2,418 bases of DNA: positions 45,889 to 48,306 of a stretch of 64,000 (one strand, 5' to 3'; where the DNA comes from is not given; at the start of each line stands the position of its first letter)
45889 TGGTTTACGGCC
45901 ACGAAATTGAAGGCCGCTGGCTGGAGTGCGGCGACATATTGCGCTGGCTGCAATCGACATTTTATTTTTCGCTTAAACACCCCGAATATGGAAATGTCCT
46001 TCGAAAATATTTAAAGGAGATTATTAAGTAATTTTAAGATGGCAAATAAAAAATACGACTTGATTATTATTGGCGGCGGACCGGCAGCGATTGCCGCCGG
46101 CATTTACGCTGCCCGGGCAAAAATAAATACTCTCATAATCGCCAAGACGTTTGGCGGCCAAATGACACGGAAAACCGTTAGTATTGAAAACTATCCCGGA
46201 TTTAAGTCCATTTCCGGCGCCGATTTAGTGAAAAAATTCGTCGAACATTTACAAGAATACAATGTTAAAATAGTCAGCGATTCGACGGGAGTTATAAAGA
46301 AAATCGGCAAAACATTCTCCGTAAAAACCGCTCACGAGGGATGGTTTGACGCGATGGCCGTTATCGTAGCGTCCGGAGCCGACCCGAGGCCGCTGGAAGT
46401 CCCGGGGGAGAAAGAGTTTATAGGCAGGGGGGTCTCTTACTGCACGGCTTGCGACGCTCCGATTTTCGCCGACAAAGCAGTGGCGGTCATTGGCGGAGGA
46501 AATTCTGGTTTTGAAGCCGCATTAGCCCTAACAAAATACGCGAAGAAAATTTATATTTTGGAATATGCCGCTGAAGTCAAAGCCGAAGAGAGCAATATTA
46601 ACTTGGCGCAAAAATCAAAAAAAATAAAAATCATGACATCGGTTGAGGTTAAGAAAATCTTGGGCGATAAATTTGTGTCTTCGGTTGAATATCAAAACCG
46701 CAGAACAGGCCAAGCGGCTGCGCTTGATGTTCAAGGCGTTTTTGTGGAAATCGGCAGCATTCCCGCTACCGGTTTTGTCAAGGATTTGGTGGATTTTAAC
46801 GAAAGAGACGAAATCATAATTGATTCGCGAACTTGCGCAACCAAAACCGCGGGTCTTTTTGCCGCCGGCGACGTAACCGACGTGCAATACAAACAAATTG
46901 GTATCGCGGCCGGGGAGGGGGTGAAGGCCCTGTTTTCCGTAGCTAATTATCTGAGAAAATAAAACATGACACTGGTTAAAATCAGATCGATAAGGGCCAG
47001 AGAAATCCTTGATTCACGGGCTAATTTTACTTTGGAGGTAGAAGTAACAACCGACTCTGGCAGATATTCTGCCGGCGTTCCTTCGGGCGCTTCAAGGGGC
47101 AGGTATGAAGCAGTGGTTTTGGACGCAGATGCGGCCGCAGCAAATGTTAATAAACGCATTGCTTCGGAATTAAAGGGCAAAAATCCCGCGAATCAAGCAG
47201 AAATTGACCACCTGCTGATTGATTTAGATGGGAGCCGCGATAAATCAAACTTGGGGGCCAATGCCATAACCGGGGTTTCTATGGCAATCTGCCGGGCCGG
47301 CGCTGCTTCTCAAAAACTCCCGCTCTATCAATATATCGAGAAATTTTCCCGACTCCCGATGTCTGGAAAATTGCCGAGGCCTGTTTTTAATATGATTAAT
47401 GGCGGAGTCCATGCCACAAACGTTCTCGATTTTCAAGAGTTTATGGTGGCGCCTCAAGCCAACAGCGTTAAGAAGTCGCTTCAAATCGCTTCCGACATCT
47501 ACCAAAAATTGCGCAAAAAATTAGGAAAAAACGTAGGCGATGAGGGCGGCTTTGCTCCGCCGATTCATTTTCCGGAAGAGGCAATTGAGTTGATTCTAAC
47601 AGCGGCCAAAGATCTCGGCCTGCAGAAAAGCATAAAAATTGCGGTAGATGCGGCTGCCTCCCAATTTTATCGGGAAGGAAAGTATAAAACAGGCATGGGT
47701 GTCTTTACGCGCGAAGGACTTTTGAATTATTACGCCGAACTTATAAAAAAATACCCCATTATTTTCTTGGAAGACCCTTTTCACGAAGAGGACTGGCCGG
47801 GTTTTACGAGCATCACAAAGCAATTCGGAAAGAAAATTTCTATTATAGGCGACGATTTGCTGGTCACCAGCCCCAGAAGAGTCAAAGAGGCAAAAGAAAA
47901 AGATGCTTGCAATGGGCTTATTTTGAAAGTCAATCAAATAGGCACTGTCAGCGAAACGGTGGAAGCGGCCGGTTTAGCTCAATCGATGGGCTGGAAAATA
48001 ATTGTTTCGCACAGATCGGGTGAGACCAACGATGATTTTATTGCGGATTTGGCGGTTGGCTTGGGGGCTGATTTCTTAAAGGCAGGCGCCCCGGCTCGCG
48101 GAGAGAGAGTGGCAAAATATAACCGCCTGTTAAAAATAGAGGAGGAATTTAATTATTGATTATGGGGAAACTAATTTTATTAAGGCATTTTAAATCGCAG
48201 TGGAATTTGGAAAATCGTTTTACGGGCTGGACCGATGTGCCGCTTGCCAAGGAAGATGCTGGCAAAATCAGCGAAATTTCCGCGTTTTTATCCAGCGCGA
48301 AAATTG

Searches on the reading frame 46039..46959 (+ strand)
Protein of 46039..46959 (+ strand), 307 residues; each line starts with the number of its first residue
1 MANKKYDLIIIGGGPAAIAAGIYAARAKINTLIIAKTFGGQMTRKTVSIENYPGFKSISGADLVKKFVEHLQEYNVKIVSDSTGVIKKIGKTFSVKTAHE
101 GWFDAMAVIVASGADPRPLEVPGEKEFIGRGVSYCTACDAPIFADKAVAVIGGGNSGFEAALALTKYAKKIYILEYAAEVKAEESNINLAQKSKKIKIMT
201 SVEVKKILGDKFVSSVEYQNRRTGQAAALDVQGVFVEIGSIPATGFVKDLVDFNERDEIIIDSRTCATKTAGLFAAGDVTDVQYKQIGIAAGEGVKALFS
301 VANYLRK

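Call 60: search_protein_families(library=pfam, proteins=[window:46039-46959:+], max_evalue=0.01)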
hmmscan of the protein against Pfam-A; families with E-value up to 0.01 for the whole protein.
window:46039-46959:+ (307 aa): 13 families
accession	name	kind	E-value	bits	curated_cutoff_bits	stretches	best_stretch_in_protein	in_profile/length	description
PF07992.20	Pyr_redox_2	-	1.7e-39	136.4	26.1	1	6-294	1-291/291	Pyridine nucleotide-disulphide oxidoreductase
PF13738.12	Pyr_redox_3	-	3.7e-23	82.7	30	2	58-277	78-305/305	Pyridine nucleotide-disulphide oxidoreductase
PF12831.13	FAD_oxidored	-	8.5e-10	38.9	27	1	7-73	1-70/416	FAD dependent oxidoreductase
PF03486.20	HI0933_like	-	1.4e-09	38.2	50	0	147-179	2-34/244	HI0933-like protein Rossmann domain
PF00070.33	Pyr_redox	-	1.1e-08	35.9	22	1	148-219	2-80/82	Pyridine nucleotide-disulphide oxidoreductase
PF00890.30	FAD_binding_2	-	3.8e-07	30.1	20.4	1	7-39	1-33/414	FAD binding domain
PF01134.28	GIDA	-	1e-06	28.6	22.1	1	148-174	2-28/391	Glucose inhibited division protein A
PF01266.30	DAO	-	7.8e-06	26.1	27.9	0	53-117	141-207/353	FAD dependent oxidoreductase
PF13450.12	NAD_binding_8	-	4.9e-05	24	21.9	0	10-53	1-41/68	NAD(P)-binding Rossmann-like domain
PF01946.23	Thi4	-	0.00019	21.2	26.2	0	143-176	15-49/235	Thi4 family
PF13434.12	Lys_Orn_oxgnase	-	0.0021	17.7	21.3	0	92-170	131-213/339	L-lysine 6-monooxygenase/L-ornithine 5-monooxygenase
PF00743.25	FMO-like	-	0.0034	16.3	22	1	102-173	138-211/532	Flavin-binding monooxygenase-like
PF01494.25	FAD_binding_3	-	0.0081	15.9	22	0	147-178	3-34/349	FAD binding domain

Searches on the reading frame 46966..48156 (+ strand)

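Call 81: search_protein_families(library=pfam, proteins=[window:46966-48156:+], max_evalue=0.00001)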
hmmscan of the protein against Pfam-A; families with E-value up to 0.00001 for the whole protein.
window:46966-48156:+ (397 aa): 3 families
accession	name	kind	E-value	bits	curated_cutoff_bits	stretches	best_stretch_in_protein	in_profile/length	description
PF00113.28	Enolase_C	-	1.5e-93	313.8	21.5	1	136-395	4-281/296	Enolase, C-terminal TIM barrel domain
PF03952.21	Enolase_N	-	3.5e-40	137.7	35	1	6-124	1-131/131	Enolase, N-terminal domain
PF13378.12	MR_MLE_C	-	8.6e-08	32.6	29.4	1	203-348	27-153/219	Enolase C-terminal domain-like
